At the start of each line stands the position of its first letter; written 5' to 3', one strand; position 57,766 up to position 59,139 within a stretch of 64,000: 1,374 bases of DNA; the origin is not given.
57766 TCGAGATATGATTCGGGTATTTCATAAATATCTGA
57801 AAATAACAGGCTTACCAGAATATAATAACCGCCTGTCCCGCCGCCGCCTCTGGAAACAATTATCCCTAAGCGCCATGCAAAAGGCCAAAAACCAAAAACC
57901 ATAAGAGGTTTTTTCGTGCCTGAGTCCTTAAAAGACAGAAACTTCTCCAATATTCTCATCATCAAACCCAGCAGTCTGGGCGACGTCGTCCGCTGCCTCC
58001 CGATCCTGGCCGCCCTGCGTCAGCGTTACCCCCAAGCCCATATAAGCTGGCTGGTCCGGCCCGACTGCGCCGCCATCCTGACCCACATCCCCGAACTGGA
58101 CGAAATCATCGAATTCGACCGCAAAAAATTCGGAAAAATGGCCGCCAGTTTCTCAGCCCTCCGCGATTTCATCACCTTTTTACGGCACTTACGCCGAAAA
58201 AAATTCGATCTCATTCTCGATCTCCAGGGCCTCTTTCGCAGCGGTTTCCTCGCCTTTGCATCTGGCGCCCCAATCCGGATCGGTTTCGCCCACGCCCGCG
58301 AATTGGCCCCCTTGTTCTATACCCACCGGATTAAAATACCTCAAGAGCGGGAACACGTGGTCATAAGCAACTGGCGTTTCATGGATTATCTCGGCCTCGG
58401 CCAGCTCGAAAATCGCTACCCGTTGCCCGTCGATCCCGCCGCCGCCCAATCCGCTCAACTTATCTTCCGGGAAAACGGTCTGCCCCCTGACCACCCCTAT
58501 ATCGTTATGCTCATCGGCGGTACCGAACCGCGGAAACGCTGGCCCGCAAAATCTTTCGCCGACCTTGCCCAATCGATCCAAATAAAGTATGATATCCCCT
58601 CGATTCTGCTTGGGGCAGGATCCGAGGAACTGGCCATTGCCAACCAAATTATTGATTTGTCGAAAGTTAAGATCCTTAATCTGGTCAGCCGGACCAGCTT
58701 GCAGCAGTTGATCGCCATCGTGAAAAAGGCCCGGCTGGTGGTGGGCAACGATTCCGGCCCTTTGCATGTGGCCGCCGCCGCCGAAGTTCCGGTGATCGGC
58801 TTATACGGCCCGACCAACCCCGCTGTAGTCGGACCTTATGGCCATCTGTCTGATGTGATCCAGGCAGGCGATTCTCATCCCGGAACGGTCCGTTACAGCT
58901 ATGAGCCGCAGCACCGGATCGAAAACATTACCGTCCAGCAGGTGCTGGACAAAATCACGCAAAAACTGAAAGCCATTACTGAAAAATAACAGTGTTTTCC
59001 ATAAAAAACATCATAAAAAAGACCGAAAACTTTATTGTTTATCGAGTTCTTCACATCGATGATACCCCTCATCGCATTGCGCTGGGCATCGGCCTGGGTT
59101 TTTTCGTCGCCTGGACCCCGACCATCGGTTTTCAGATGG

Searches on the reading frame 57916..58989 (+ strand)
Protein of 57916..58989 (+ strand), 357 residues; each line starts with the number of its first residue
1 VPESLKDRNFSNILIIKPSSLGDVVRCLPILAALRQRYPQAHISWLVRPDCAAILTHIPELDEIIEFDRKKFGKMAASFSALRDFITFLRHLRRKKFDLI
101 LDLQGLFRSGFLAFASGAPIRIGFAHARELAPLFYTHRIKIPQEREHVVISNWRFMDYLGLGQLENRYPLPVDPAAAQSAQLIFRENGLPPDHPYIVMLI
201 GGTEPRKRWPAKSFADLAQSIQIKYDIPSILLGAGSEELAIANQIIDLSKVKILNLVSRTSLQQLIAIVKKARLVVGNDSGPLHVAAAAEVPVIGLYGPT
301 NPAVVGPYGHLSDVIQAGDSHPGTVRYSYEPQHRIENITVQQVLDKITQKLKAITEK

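Call 48: search_protein_families(library=pfam, proteins=[window:57916-58989:+], max_evalue=0.001)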
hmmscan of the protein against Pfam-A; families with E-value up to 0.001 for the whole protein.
window:57916-58989:+ (357 aa): 1 family
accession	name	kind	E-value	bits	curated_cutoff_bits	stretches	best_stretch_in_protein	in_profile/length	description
PF01075.23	Glyco_transf_9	-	1e-48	166.3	22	1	88-317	4-229/247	Glycosyltransferase family 9 (heptosyltransferase)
